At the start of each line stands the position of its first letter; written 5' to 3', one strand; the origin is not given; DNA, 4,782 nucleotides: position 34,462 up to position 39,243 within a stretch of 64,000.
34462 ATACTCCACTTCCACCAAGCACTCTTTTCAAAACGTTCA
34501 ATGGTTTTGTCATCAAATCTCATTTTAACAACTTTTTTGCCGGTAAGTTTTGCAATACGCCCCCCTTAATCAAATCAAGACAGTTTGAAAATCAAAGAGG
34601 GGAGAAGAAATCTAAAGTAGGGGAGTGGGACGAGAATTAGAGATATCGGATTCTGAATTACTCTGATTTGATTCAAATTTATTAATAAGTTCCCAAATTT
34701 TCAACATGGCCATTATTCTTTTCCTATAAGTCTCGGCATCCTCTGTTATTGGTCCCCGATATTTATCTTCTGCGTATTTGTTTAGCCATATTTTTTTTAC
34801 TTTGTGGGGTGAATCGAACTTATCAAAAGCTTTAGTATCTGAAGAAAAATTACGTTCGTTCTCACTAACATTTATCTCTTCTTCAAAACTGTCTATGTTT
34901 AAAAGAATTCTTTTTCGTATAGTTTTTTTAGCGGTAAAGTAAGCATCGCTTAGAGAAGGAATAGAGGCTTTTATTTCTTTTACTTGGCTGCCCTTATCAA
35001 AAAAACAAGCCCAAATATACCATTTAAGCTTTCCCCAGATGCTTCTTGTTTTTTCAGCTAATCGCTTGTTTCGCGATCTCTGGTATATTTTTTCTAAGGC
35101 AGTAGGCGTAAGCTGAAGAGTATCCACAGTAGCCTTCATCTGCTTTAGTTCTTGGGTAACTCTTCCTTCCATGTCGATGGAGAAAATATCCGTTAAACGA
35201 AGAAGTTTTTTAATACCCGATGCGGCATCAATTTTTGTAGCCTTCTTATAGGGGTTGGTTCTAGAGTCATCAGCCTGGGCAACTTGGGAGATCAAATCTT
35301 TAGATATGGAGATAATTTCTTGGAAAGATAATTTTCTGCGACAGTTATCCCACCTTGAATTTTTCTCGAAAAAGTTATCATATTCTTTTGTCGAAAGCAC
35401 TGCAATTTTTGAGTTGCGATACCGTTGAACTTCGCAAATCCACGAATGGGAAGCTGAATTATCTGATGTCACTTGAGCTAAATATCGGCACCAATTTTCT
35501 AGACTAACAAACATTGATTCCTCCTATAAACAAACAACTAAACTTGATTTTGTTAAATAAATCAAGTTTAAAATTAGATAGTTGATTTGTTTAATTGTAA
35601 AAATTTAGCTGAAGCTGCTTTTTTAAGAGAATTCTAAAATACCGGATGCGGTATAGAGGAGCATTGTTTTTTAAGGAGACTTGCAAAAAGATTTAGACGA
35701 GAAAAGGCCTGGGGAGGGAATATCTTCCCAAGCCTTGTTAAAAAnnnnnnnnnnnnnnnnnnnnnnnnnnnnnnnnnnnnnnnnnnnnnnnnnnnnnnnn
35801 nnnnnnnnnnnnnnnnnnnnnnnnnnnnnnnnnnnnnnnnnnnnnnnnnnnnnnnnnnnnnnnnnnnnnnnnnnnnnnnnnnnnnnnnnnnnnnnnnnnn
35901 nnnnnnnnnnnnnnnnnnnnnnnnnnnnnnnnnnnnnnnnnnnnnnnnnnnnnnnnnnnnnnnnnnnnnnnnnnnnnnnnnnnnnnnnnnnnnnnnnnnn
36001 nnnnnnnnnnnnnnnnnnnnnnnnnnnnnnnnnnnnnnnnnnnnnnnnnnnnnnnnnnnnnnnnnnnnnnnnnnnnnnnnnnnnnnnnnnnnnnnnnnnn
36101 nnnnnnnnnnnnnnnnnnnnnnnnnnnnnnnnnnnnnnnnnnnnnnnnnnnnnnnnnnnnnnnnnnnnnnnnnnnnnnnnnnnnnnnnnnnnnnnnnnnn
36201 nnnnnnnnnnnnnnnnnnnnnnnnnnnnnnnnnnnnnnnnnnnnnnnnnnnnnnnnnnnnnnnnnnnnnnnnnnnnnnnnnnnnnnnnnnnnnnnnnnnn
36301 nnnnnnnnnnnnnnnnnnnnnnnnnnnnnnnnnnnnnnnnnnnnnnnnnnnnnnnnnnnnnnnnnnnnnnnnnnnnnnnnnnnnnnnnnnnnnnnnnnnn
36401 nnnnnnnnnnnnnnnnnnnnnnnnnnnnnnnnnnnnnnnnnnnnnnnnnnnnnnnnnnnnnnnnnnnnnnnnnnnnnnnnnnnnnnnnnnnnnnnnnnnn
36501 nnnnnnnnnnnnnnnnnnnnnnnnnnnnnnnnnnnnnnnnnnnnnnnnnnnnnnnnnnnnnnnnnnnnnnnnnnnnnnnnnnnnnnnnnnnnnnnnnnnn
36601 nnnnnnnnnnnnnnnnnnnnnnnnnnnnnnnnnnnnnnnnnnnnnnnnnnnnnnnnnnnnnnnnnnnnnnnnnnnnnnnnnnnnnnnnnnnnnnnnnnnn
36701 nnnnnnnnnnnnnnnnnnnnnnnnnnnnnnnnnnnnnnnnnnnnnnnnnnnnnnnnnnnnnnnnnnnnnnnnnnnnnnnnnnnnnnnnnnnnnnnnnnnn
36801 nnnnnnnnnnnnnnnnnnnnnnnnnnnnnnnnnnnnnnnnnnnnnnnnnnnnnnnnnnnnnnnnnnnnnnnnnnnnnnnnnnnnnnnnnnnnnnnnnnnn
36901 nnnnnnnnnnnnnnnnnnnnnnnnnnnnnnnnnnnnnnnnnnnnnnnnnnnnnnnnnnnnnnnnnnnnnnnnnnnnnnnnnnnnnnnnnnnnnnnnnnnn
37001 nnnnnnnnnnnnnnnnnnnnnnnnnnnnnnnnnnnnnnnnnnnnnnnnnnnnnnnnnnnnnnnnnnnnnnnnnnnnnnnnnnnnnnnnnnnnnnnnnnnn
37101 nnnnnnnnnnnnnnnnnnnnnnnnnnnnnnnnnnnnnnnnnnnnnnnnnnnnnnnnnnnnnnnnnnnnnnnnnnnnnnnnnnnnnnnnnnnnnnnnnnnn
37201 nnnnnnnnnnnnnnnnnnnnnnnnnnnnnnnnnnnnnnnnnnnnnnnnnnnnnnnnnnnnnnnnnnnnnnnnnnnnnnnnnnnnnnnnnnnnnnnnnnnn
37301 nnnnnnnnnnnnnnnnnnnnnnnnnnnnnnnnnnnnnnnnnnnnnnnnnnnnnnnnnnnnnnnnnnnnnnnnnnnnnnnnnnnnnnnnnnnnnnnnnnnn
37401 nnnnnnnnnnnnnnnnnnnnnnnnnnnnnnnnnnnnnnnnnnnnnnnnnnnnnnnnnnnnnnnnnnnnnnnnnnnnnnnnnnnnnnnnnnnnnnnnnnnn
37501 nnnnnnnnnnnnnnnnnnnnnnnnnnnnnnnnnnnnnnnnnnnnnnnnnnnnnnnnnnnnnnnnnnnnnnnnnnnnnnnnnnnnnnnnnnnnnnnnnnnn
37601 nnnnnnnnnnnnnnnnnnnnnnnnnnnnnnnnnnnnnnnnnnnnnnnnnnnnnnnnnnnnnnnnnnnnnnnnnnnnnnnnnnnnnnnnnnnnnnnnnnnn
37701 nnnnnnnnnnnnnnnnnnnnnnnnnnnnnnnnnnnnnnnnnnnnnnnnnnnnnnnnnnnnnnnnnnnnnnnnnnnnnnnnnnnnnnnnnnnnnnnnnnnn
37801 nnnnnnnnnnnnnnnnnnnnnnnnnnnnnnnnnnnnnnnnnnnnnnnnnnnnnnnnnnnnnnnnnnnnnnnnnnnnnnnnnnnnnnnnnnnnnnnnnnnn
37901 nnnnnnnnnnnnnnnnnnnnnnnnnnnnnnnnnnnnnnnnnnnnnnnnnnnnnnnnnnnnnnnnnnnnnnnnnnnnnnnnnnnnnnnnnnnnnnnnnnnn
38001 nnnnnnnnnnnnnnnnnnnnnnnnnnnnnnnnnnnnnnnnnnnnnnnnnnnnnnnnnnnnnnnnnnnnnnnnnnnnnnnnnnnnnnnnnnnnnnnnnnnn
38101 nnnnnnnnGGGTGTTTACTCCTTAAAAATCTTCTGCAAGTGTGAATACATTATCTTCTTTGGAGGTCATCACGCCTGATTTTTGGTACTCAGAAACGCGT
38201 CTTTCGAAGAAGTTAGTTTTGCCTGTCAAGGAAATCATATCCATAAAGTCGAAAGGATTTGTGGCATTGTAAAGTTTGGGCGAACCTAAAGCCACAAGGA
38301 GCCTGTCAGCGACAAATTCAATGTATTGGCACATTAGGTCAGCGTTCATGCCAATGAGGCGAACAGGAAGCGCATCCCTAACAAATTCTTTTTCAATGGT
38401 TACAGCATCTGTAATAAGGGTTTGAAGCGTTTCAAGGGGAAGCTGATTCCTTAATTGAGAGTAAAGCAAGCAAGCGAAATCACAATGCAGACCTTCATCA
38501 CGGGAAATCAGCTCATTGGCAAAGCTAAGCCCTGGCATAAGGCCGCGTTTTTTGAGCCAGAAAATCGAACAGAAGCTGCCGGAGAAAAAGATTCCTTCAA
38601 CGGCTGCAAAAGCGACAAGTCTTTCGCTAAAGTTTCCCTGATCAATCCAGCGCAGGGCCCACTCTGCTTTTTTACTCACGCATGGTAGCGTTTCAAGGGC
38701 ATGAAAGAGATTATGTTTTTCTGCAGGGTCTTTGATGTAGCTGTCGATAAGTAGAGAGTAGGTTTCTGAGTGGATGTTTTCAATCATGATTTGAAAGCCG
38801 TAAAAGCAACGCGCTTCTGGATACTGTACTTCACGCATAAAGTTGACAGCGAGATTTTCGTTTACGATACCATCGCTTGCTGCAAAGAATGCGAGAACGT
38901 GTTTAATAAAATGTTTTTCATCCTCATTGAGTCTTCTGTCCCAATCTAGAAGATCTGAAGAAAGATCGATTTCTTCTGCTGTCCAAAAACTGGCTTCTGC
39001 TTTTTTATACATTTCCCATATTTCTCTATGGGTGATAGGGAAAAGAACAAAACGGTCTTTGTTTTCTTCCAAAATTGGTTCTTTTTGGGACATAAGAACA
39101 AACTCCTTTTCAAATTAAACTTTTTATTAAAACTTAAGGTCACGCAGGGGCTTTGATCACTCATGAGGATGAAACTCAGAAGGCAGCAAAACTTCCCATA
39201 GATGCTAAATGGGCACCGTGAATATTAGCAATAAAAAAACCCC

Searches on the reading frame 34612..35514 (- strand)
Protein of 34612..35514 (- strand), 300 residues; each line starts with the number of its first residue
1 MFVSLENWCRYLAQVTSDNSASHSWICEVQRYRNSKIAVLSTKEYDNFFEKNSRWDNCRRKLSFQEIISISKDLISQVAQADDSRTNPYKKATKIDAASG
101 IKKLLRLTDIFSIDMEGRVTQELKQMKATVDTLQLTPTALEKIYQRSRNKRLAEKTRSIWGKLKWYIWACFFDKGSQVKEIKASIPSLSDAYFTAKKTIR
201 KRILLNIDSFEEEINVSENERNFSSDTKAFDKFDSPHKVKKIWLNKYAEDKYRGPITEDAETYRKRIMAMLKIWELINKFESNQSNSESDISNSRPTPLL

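Call 3: search_protein_families(library=pfam, proteins=[window:34612-35514:-], max_evalue=0.1)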
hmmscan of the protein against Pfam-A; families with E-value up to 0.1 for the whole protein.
window:34612-35514:- (300 aa): 2 families
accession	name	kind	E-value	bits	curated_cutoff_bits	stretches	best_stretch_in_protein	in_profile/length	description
PF06600.16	DUF1140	-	0.0083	17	25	0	34-126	7-84/99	Protein of unknown function (DUF1140)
PF19043.5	CBP66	-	0.089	12.4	27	0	7-53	310-355/403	Nuclear cap binding complex subunit CBP66 C-terminal region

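Call 4: search_protein_families(library=ncbifam, proteins=[window:34612-35514:-], max_evalue=0.1)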
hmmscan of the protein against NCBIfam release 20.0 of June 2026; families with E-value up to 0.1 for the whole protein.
window:34612-35514:- (300 aa): 0 families

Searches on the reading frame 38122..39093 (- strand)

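Call 25: search_protein_families(library=pfam, proteins=[window:38122-39093:-], max_evalue=0.001)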
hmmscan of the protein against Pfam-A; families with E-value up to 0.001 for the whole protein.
window:38122-39093:- (323 aa): 1 family
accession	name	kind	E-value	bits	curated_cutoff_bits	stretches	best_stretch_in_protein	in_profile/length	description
PF00268.27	Ribonuc_red_sm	-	2.5e-116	388.4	33.6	1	14-280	1-281/281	Ribonucleotide reductase, small chain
